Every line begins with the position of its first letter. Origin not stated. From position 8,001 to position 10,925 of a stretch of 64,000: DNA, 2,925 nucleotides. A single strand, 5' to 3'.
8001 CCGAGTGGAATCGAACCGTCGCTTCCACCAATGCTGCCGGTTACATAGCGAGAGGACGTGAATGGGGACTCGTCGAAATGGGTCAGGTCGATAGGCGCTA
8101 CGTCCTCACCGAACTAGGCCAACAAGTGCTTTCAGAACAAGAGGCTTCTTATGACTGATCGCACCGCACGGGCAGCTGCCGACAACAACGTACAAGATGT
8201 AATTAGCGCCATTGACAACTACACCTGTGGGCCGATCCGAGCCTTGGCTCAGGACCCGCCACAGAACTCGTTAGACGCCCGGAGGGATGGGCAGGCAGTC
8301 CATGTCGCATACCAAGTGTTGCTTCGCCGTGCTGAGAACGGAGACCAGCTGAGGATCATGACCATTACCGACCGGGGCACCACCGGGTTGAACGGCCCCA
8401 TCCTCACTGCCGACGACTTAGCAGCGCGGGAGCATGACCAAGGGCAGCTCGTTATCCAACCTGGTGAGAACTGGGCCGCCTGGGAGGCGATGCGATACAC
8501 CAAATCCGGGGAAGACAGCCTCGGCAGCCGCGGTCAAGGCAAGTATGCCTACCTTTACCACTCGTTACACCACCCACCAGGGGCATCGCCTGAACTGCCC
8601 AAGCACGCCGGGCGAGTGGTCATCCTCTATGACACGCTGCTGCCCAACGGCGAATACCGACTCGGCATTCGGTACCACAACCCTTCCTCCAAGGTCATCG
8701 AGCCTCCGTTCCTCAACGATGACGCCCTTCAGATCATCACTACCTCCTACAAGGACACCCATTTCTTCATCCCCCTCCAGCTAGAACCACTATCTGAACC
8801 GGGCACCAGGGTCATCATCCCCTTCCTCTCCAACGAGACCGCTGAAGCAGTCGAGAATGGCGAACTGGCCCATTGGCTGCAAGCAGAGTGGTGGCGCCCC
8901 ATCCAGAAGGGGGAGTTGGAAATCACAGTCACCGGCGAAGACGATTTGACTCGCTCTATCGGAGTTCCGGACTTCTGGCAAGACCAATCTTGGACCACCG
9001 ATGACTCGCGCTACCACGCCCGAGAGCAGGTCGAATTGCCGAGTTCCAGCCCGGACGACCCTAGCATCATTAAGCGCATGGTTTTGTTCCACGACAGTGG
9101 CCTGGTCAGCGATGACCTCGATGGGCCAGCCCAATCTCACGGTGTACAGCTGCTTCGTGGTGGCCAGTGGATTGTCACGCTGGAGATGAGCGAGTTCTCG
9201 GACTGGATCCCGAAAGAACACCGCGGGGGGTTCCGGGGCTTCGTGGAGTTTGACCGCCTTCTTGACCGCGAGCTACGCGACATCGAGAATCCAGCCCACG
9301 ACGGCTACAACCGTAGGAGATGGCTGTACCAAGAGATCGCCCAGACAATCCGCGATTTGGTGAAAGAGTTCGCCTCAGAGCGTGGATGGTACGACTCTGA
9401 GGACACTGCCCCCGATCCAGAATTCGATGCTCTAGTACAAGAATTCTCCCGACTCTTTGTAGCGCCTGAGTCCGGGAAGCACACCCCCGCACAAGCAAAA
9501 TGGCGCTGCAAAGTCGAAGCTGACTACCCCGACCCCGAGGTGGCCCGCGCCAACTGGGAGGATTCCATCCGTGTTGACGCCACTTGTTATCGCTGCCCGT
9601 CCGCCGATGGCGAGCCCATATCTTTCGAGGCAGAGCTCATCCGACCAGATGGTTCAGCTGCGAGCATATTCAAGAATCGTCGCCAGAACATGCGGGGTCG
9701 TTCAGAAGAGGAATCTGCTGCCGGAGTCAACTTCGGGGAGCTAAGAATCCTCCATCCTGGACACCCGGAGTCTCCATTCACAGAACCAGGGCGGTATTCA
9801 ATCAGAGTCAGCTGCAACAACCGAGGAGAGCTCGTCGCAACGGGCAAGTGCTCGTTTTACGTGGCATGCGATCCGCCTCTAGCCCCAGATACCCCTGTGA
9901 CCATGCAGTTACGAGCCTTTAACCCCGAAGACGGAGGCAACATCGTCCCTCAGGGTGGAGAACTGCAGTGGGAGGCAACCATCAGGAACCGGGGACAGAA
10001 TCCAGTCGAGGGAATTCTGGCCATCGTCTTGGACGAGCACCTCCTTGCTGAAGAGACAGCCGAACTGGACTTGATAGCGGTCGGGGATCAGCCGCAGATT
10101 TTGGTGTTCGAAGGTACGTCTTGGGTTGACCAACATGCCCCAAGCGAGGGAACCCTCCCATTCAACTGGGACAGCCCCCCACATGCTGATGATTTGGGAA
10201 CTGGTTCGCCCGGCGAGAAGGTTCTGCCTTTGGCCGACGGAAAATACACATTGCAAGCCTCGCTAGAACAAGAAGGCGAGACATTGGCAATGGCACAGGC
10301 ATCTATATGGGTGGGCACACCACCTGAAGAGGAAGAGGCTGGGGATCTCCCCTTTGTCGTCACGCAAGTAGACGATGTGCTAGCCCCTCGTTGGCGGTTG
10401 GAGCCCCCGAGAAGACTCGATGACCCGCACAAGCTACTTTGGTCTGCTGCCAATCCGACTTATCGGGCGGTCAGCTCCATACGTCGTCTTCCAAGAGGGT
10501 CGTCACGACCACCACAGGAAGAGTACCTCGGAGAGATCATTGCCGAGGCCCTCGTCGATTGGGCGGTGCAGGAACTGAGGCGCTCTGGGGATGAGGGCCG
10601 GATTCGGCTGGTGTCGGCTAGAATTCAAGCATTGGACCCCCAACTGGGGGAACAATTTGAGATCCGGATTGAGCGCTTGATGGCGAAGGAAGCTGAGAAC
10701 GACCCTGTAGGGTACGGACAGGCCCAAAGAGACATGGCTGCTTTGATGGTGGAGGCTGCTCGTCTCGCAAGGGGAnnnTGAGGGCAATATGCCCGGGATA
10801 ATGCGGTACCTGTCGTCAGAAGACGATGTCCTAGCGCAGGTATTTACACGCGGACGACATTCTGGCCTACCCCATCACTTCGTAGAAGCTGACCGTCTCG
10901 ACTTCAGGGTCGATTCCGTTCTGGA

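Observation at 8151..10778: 875-aa protein combining a GHKL (Bergerat-fold) ATPase motif set with putative beta-sandwich repeats, an architecture I cannot assign to MutL/Hsp90/GyrB/His-kinase/MORC types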

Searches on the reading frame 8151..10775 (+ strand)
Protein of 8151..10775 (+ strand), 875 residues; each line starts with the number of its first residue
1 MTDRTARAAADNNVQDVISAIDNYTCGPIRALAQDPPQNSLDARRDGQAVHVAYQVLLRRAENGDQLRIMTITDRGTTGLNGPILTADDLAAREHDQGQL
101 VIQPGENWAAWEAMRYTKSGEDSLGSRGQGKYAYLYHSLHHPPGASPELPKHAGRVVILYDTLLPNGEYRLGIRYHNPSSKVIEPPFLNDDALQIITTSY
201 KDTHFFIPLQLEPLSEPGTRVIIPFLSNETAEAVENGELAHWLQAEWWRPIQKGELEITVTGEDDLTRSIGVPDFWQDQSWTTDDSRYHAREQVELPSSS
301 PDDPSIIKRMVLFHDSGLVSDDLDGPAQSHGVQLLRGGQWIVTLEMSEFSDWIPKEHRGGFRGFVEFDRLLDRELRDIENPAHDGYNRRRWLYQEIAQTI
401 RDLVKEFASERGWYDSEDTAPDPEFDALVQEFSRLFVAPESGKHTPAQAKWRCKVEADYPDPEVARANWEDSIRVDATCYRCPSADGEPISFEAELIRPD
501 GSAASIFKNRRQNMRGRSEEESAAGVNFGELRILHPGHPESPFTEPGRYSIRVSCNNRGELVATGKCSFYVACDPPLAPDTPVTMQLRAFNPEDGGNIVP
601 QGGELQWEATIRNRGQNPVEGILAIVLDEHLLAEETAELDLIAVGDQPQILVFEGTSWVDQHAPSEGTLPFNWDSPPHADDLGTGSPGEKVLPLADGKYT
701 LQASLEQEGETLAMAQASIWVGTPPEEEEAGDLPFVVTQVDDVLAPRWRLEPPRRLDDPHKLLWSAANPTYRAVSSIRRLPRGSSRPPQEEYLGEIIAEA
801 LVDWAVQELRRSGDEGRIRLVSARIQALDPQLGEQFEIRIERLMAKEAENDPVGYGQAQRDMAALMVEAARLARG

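Call 3: search_protein_families(library=pfam, proteins=[window:8151-10775:+], max_evalue=0.1)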
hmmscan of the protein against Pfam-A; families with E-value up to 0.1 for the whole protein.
window:8151-10775:+ (875 aa): 0 families

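Call 4: search_protein_families(library=padloc, proteins=[window:8151-10775:+], max_evalue=0.1)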
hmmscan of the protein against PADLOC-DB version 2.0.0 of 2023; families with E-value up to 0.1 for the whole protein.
window:8151-10775:+ (875 aa): 1 family
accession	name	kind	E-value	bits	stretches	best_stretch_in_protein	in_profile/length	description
PDLC04582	PDC-M33A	-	0.00018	18.3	1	19-58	21-61/627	-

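Call 5: search_protein_families(library=ncbifam, proteins=[window:8151-10775:+], max_evalue=0.1)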
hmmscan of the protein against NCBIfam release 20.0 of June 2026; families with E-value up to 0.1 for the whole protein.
window:8151-10775:+ (875 aa): 0 families

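Call 6: search_solved_structures(query=window:8151-10775:+, max_evalue=1, show_alignments=2)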
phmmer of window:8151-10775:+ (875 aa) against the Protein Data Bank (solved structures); distinct sequences matched with E-value up to 1: 0.

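Call 7: find_homologous_proteins(query=window:8151-10775:+)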
Query window:8151-10775:+ (875 aa): 265 proteins with E <= 0.001 among 8000 candidates; the best 120 are listed.
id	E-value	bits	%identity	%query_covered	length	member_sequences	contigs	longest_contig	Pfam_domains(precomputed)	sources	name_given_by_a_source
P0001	0.0e+0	1982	98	100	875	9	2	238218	-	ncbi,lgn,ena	-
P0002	0.0e+0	1793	88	100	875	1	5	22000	-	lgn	-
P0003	0.0e+0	1788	88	100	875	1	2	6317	-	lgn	-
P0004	0.0e+0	1628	80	100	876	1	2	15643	-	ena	-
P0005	0.0e+0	1612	79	100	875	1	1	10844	-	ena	-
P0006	0.0e+0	1607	79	99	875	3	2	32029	-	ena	-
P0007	0.0e+0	1589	78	99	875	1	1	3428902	-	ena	-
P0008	0.0e+0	1564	77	100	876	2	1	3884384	-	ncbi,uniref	ncbi:hypothetical protein [Candidatus Poriferisocius sp.]|uniref:hypothetical protein n=1 Tax=Candid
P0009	0.0e+0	1554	76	100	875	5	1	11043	-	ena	-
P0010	0.0e+0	1485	73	100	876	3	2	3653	-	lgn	-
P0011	0.0e+0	1421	70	100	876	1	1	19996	-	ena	-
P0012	0.0e+0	1333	75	87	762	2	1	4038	-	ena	-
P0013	0.0e+0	1236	77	78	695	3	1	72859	-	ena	-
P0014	0.0e+0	1227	79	76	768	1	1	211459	-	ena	-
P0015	0.0e+0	1209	72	83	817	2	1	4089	-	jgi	-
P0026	1.1e-259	882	49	100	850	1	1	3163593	-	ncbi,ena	-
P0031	1.2e-214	733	43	99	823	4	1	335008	-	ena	-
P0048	4.1e-156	540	37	98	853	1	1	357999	-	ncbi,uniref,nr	ncbi:hypothetical protein AWB90_20105 [Mycobacterium paraense]|uniref:Uncharacterized protein n=1 Ta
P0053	5.6e-148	513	37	98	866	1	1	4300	-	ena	-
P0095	8.9e-123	429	35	98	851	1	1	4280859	-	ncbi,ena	-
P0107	1.4e-120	422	35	95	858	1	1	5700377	-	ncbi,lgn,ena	-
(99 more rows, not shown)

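Call 11: find_encoding_contigs(protein=P0048, flank=8000, max_places=2)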
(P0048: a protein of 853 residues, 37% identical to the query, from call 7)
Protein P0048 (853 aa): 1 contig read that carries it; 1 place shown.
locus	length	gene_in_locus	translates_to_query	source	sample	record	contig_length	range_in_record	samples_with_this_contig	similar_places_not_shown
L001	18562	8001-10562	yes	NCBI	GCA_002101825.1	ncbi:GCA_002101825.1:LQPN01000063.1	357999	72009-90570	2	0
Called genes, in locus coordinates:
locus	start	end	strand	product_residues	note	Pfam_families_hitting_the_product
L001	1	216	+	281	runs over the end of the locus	PF00106:adh_short, PF13561:adh_short_C2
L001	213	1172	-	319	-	PF03088:Str_synth (faint), PF08450:SGL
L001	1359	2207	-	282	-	-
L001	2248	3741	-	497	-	PF02463:SMC_N (faint), PF13175:AAA_15, PF00005:ABC_tran (faint), PF13401:AAA_22 (faint), PF13304:AAA_21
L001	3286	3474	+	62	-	-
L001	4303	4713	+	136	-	PF03852:Vsr, PF18741:MTES_1575 (faint)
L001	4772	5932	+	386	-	PF00145:DNA_methylase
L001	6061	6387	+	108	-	-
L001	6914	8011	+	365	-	-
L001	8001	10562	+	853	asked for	-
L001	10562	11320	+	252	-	-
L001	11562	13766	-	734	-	PF02518:HATPase_c (faint)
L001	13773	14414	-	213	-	-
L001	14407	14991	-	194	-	PF14338:Mrr_N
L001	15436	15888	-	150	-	PF00903:Glyoxalase, PF13669:Glyoxalase_4, PF18029:Glyoxalase_6 (weak)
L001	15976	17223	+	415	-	PF00067:p450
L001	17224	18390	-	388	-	PF00069:Pkinase, PF07714:PK_Tyr_Ser-Thr, PF01636:APH (faint)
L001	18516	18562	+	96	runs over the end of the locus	PF02604:PhdYeFM_antitox (weak)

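Call 14: find_encoding_contigs(protein=P0107, flank=8000, max_places=2)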
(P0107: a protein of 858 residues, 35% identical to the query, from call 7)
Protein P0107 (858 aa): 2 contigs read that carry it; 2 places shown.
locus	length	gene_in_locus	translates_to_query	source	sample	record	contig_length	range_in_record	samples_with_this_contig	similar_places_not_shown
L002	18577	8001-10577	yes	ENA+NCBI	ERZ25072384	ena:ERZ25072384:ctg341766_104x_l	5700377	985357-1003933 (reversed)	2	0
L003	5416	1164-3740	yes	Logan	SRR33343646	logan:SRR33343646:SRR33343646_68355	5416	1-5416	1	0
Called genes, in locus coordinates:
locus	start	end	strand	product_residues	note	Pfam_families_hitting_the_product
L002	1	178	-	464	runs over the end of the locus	PF00884:Sulfatase, PF01663:Phosphodiest (faint), PF16347:SGSH_C (weak)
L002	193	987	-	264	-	PF05721:PhyH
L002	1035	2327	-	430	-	PF00884:Sulfatase, PF16347:SGSH_C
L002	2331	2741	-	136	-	-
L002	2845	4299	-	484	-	PF00884:Sulfatase, PF01663:Phosphodiest (faint), PF16347:SGSH_C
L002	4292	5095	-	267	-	-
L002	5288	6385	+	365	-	PF02746:MR_MLE_N, PF13378:MR_MLE_C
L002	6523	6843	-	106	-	PF13744:HTH_37, PF01381:HTH_3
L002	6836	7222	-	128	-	PF05973:Gp49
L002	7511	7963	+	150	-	PF05066:HARE-HTH (weak)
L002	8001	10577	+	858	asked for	-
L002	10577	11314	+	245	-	-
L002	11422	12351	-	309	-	PF00248:Aldo_ket_red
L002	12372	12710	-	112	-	PF01381:HTH_3 (faint)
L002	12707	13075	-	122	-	PF05973:Gp49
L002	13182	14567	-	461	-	PF00884:Sulfatase, PF01663:Phosphodiest, PF16347:SGSH_C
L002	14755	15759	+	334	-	PF02826:2-Hacid_dh_C, PF03446:NAD_binding_2 (faint)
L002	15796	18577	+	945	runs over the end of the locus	PF02837:Glyco_hydro_2_N, PF22666:Glyco_hydro_2_N2 (weak), PF00703:Glyco_hydro_2, PF02836:Glyco_hydro_2_C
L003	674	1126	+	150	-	PF05066:HARE-HTH (weak)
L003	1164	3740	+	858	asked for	-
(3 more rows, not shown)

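Call 15: find_encoding_contigs(protein=P0095, flank=8000, max_places=2)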
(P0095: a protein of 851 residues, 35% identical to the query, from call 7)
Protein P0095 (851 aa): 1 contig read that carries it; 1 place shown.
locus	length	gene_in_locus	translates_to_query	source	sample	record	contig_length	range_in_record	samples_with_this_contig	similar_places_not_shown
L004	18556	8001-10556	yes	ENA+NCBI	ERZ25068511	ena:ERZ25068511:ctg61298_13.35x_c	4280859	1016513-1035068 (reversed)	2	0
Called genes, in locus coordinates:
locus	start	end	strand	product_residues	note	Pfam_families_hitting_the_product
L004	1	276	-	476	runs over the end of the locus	PF01547:SBP_bac_1, PF13416:SBP_bac_8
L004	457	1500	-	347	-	-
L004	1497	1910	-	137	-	-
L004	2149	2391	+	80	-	-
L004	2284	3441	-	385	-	PF00226:DnaJ, PF01556:DnaJ_C, PF27659:CHP02642 (faint), PF00684:DnaJ_CXXCXGXG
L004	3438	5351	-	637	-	PF00012:HSP70, PF14450:FtsA (faint), PF06723:MreB_Mbl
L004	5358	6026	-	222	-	PF01025:GrpE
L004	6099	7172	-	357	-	PF01628:HrcA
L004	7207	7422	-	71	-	-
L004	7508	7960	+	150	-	-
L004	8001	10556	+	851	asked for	-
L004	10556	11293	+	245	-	-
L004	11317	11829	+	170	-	PF06983:3-dmu-9_3-mt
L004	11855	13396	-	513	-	PF13727:CoA_binding_3, PF02397:Bac_transf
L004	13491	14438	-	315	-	PF00535:Glycos_transf_2, PF13641:Glyco_tranf_2_3, PF13632:Glyco_trans_2_3 (faint)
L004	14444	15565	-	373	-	PF00535:Glycos_transf_2, PF13641:Glyco_tranf_2_3, PF13632:Glyco_trans_2_3 (weak)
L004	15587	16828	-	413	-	PF13439:Glyco_transf_4, PF00534:Glycos_transf_1, PF13692:Glyco_trans_1_4, PF13524:Glyco_trans_1_2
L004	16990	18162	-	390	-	PF13439:Glyco_transf_4, PF13579:Glyco_trans_4_4, PF20706:GT4-conflict (weak), PF00534:Glycos_transf_1, PF13692:Glyco_trans_1_4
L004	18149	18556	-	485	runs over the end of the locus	PF04932:Wzy_C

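Call 18: search_protein_families(library=pfam, proteins=[L002:7511-7960:+, L004:7508-7957:+, L001:6914-8008:+, L001:11565-13766:-, L001:13776-14414:-, L001:14410-14991:-, L001:1362-2207:-, L001:6061-6384:+], max_evalue=0.1)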
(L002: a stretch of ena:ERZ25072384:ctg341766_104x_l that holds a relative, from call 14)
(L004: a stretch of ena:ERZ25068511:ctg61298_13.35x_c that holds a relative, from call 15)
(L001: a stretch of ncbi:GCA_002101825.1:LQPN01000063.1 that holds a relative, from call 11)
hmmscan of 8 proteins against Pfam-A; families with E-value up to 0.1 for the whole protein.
L002:7511-7960:+ (150 aa): 4 families
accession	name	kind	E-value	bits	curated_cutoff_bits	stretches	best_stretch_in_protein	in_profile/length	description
PF05066.19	HARE-HTH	-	3e-06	28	25.9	1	66-122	1-61/71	HB1, ASXL, restriction endonuclease HTH domain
PF16574.10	CEP209_CC5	-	0.0031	18.1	25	1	8-49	5-46/128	Coiled-coil region of centrosome protein CE290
PF24599.1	DUF7621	-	0.053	13.9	27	1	21-76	17-74/79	Family of unknown function (DUF7621)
PF11690.13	DUF3287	-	0.091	13.1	27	0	6-41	58-93/121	Protein of unknown function (DUF3287)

L004:7508-7957:+ (150 aa): 5 families
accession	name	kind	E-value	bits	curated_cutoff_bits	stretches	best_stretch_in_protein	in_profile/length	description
PF05066.19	HARE-HTH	-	0.00012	22.9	25.9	1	70-122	5-61/71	HB1, ASXL, restriction endonuclease HTH domain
PF04201.20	TPD52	-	0.0088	16.7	25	1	7-41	8-42/108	Tumour protein D52 family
PF11932.13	DUF3450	-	0.013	15.3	32.6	1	8-51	35-78/241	Protein of unknown function (DUF3450)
PF16574.10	CEP209_CC5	-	0.035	14.7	25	1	8-49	5-46/128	Coiled-coil region of centrosome protein CE290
PF11690.13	DUF3287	-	0.09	13.1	27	0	10-44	62-96/121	Protein of unknown function (DUF3287)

L001:6914-8008:+ (365 aa): 0 families

L001:11565-13766:- (734 aa): 2 families
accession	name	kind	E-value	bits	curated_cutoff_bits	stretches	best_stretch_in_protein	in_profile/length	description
PF02518.31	HATPase_c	-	9.2e-06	26.5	26.4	1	28-94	8-74/111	Histidine kinase-, DNA gyrase B-, and HSP90-like ATPase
PF13589.12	HATPase_c_3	-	3.4e-05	24.3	25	1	30-106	7-78/137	Histidine kinase-, DNA gyrase B-, and HSP90-like ATPase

L001:13776-14414:- (213 aa): 0 families

L001:14410-14991:- (194 aa): 1 family
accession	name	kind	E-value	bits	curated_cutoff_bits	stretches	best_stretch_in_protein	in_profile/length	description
PF14338.12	Mrr_N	-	2.8e-12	47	29.5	1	102-187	3-86/87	Mrr N-terminal domain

L001:1362-2207:- (282 aa): 0 families

L001:6061-6384:+ (108 aa): 1 family
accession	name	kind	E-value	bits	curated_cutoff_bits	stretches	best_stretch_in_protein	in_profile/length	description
PF21770.3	MgtC_SapB_C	-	0.0035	18.3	27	1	24-66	4-45/77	MGTC/SAPB C-terminal domain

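Call 23: search_solved_structures(query=A1, max_evalue=10, show_alignments=3)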
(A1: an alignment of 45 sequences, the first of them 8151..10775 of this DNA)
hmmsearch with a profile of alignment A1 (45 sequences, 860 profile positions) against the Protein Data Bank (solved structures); distinct sequences matched with E-value up to 10: 3.
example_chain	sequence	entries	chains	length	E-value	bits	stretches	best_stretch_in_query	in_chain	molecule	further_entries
5fq7_G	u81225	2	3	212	1.3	10.4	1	491-583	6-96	BT_2262 | BT_2262 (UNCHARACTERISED LIPOPROTEIN)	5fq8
5fq3_A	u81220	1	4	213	1.3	10.4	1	492-583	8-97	BT_2262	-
8esw_V2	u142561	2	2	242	1.4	10.3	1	686-747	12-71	NADH dehydrogenase (Ubiquinone) 24 kDa subunit, isoform A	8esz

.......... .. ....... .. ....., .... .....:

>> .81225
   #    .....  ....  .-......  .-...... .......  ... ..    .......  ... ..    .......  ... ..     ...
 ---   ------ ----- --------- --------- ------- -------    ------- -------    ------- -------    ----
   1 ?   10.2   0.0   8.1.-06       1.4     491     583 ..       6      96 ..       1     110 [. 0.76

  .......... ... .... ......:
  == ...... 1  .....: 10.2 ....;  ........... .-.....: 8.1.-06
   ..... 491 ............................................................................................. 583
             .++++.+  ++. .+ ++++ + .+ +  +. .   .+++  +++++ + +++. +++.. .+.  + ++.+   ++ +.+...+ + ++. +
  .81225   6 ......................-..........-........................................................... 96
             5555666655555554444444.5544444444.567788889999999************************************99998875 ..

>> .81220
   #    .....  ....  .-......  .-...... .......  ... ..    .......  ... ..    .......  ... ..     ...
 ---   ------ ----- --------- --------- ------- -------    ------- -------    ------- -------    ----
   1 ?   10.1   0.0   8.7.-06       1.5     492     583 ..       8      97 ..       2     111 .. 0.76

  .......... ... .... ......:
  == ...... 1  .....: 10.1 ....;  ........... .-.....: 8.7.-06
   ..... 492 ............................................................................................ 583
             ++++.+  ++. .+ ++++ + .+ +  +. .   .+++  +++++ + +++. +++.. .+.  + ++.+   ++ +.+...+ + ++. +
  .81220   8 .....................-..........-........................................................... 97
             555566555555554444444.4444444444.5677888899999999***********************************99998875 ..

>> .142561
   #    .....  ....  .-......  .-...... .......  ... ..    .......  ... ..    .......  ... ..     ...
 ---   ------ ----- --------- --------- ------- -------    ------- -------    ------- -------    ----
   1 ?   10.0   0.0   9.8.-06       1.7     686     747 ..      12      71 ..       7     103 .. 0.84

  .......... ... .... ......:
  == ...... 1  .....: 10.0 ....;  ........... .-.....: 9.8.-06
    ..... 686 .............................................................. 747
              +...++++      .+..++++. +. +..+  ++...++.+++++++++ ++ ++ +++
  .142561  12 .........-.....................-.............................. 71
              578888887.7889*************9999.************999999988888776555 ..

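Call 25: predict_structure(alignment_id=A1)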
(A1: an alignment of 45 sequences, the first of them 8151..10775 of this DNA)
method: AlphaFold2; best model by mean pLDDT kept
length: 875 residues; sequences in the alignment: 45
mean_pLDDT: 85.5   pTM: 0.54
mean pLDDT of the five models: 85.5, 84.9, 84.9, 82.7, 82.3
residues with pLDDT >= 90: 392; 70-90: 396; 50-70: 56; < 50: 31
segments of 3 or more residues with pLDDT < 50: 443-445, 669-688
pLDDT, mean of each block of 10 residues (from residue 1): 66 80 88 92 88 96 89 94 86 83 83 66 58 92 85 91 96 87 90 96 92 96 95 96 96 97 95 89 87 88 88 89 88 95 92 89 95 90 86 91 92 66 69 78 59 92 93 95 90 92 89 86 94 91 92 93 92 83 89 83 89 90 90 90 87 88 61 37 43 88 92 90 65 78 85 75 88 81 77 92 89 83 83 82 81 89 91 80
secondary structure, 60 per line:
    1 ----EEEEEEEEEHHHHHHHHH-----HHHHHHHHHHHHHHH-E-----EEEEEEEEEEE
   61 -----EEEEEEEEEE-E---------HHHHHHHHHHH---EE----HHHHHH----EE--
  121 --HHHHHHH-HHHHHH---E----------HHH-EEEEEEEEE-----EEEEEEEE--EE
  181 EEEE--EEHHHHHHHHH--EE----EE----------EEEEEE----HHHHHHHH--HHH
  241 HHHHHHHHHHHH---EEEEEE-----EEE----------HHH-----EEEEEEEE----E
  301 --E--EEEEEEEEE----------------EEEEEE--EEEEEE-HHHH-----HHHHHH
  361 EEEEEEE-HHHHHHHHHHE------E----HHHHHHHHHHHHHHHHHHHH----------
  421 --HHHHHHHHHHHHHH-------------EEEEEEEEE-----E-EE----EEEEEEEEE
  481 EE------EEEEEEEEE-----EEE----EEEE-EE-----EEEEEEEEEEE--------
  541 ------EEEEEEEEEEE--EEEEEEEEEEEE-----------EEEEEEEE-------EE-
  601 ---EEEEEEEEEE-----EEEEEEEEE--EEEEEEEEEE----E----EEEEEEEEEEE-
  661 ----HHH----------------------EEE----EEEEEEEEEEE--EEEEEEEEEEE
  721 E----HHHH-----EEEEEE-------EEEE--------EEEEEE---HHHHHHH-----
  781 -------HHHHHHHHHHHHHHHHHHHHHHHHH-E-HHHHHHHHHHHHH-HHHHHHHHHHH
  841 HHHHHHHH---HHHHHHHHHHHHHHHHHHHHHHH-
elements in order (helices of 4 or more, strands of 3 or more residues): E5-13 H14-22 H28-42 E50-60 E66-75 H87-97 H107-112 H123-129 H131-136 E155-163 E169-176 E179-184 H189-197 E218-223 H228-235 H238-252 E256-261 E267-269 E288-295 E306-314 E331-336 E339-344 H346-349 H355-360 E361-367 H369-378 H391-410 H423-436 E450-458 E472-482 E489-497 E503-505 E510-513 E522-532 E547-557 E560-571 E583-590 E604-613 E619-627 E630-639 E649-659 E690-692 E697-707 E710-721 H726-729 E735-740 E748-751 E760-765 H769-775 H788-812 H816-828 H830-848 H852-874

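Call 38: find_encoding_contigs(protein=P0026, flank=8000, max_places=1)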
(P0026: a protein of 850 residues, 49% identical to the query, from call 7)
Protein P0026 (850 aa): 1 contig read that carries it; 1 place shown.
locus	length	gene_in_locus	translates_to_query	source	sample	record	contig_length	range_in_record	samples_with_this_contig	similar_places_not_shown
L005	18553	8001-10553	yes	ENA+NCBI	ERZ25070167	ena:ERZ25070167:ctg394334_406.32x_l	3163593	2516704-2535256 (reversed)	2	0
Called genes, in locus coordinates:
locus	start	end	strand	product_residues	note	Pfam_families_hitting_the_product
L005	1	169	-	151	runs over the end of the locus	PF09500:YiiD_C, PF14539:DUF4442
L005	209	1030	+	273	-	PF00800:PDT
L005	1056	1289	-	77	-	-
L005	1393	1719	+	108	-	PF02617:ClpS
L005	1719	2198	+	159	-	PF09438:DUF2017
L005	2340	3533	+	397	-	PF14690:Zn_ribbon_ISL3, PF01610:DDE_Tnp_ISL3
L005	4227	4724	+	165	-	PF00111:Fer2, PF13085:Fer2_3 (faint), PF01799:Fer2_2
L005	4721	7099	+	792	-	PF01315:Ald_Xan_dh_C, PF02738:MoCoBD_1, PF20256:MoCoBD_2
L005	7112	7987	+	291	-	PF00941:FAD_binding_5, PF03450:CO_deh_flav_C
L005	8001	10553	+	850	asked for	-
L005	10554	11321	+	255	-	-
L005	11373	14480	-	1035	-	PF00176:SNF2-rel_dom, PF04851:ResIII (weak), PF00271:Helicase_C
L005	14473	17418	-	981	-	PF06634:DUF1156, PF01555:N6_N4_Mtase (weak)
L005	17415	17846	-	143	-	PF24728:DUF7680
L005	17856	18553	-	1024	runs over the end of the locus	PF04465:DUF499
